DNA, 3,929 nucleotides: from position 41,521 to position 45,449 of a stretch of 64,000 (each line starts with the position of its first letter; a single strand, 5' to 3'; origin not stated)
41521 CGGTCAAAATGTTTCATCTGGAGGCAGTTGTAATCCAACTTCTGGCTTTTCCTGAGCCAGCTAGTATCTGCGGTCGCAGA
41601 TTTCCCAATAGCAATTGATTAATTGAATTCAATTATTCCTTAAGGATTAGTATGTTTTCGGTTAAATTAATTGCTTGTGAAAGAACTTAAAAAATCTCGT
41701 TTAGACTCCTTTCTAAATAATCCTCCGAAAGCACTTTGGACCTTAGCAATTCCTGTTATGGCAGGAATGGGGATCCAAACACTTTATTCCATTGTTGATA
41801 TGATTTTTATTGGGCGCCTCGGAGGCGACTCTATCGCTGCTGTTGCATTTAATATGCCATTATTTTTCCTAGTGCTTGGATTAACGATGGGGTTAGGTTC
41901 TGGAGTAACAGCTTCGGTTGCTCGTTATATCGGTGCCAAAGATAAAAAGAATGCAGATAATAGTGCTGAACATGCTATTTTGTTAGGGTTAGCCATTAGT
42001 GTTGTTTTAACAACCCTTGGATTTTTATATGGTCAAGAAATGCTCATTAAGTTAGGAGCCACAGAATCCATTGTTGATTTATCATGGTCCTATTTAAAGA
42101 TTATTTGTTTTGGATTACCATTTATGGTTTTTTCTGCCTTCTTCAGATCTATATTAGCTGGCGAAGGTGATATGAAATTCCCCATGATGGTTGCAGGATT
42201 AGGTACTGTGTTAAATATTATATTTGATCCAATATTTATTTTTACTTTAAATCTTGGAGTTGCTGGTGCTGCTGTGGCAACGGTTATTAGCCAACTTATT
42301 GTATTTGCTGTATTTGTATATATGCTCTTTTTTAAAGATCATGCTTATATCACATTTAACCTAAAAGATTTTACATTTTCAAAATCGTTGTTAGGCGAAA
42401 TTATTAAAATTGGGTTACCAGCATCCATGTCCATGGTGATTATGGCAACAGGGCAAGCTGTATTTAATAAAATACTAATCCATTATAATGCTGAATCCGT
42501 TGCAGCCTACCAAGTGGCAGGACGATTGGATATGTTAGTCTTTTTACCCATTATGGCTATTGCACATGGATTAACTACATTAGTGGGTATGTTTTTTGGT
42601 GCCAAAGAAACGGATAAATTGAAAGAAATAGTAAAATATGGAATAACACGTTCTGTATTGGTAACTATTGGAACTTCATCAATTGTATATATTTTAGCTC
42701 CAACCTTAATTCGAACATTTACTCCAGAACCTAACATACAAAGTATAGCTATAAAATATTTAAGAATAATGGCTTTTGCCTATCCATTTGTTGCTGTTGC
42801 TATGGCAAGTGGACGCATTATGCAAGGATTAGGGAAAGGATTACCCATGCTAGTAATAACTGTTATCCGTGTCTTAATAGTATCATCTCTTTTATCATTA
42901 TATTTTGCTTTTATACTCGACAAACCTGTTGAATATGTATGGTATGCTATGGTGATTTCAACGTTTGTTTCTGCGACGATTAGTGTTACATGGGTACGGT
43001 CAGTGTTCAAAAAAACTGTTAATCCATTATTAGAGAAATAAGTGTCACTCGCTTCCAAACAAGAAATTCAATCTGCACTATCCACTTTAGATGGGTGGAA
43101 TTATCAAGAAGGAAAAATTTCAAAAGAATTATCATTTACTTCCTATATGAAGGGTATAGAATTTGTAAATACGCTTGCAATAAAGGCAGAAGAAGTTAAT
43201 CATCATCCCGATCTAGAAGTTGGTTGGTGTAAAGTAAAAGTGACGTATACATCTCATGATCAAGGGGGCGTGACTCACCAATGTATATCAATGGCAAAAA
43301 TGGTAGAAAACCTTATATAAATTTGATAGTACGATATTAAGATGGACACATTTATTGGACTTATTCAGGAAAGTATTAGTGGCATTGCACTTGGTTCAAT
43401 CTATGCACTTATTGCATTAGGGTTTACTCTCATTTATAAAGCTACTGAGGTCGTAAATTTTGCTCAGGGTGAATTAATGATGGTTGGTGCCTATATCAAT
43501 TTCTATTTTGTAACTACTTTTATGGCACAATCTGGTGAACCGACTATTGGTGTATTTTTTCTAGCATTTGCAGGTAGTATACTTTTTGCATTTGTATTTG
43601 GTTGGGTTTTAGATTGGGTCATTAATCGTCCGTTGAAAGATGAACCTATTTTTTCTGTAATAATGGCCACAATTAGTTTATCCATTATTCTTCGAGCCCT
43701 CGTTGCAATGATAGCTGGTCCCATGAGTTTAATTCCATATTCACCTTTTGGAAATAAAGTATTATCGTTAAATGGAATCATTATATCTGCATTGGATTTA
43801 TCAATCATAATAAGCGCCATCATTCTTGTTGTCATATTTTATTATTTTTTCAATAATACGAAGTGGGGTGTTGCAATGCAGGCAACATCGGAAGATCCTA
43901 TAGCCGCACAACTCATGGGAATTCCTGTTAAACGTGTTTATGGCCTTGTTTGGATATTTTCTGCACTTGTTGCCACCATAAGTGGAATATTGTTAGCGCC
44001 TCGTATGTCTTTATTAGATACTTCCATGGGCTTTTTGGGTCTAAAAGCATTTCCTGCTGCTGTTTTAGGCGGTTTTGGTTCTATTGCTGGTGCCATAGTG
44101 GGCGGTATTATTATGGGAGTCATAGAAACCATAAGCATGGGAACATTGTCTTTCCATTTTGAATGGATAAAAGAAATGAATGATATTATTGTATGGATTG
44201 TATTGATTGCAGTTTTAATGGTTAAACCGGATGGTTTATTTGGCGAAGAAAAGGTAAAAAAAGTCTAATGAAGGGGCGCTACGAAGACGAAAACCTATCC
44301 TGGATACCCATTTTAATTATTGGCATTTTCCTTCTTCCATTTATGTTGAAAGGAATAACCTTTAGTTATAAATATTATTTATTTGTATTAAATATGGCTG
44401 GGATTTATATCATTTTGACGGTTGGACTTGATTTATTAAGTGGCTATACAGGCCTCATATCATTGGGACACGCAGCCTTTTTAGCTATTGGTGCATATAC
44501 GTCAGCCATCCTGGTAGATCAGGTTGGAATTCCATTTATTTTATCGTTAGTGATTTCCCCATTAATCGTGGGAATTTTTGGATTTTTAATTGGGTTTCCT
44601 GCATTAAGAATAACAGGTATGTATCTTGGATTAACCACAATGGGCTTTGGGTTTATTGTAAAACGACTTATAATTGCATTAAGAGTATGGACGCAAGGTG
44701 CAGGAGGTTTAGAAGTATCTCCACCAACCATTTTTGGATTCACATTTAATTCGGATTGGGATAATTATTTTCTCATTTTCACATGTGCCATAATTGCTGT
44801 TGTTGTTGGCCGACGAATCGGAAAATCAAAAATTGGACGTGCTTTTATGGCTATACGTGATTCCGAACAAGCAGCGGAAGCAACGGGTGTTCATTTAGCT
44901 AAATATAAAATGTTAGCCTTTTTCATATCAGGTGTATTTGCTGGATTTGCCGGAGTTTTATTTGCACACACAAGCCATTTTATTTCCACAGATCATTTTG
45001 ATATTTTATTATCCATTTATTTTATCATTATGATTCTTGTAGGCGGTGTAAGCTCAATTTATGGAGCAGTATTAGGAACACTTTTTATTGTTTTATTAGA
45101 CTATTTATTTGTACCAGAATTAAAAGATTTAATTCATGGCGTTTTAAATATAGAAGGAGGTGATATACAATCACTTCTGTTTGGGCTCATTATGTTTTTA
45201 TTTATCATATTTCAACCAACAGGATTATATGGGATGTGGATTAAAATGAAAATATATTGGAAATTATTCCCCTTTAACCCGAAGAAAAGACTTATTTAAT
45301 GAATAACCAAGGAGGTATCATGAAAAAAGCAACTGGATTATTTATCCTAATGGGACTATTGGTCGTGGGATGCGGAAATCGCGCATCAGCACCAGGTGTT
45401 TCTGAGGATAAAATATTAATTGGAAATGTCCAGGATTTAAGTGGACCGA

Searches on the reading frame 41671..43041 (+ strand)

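Call 75: search_protein_families(library=pfam, proteins=[window:41671-43041:+], max_evalue=0.0001)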
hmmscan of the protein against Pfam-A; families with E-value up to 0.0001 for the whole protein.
window:41671-43041:+ (456 aa): 1 family
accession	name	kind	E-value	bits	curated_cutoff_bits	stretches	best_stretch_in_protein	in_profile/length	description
PF01554.23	MatE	-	1.6e-62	210.4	24.9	2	28-188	1-161/161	MatE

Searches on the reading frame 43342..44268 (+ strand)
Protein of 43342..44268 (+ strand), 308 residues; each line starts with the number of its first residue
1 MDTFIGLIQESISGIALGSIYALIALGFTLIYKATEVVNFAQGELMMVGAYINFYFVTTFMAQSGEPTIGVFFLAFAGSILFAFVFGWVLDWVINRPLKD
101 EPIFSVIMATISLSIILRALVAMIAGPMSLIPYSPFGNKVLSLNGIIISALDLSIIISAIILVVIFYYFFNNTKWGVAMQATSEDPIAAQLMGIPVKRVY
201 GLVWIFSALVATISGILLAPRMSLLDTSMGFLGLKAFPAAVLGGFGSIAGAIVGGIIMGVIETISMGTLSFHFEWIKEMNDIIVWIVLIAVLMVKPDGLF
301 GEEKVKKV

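Call 75: search_protein_families(library=pfam, proteins=[window:43342-44268:+], max_evalue=0.0001)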
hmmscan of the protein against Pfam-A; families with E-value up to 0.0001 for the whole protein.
window:43342-44268:+ (308 aa): 1 family
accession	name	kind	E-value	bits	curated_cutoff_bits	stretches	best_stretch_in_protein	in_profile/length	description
PF02653.21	BPD_transp_2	-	1.9e-40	139.2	26.8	1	13-292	4-269/269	Branched-chain amino acid transport system / permease component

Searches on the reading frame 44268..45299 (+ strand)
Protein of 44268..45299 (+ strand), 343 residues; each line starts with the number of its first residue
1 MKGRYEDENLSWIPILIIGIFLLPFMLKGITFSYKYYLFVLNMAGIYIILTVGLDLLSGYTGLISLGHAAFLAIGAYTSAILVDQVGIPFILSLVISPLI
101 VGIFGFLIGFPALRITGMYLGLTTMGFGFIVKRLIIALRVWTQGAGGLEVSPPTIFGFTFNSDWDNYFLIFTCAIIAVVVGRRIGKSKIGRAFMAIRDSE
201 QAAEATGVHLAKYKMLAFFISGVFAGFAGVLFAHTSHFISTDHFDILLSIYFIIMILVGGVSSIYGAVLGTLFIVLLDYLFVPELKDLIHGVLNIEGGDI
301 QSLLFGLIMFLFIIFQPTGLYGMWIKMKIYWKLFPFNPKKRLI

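Call 75: search_protein_families(library=pfam, proteins=[window:44268-45299:+], max_evalue=0.0001)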
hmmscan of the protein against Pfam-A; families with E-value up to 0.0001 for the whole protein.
window:44268-45299:+ (343 aa): 1 family
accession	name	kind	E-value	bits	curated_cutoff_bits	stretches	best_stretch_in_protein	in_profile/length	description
PF02653.21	BPD_transp_2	-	7.5e-44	150.3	26.8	1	37-311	2-267/269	Branched-chain amino acid transport system / permease component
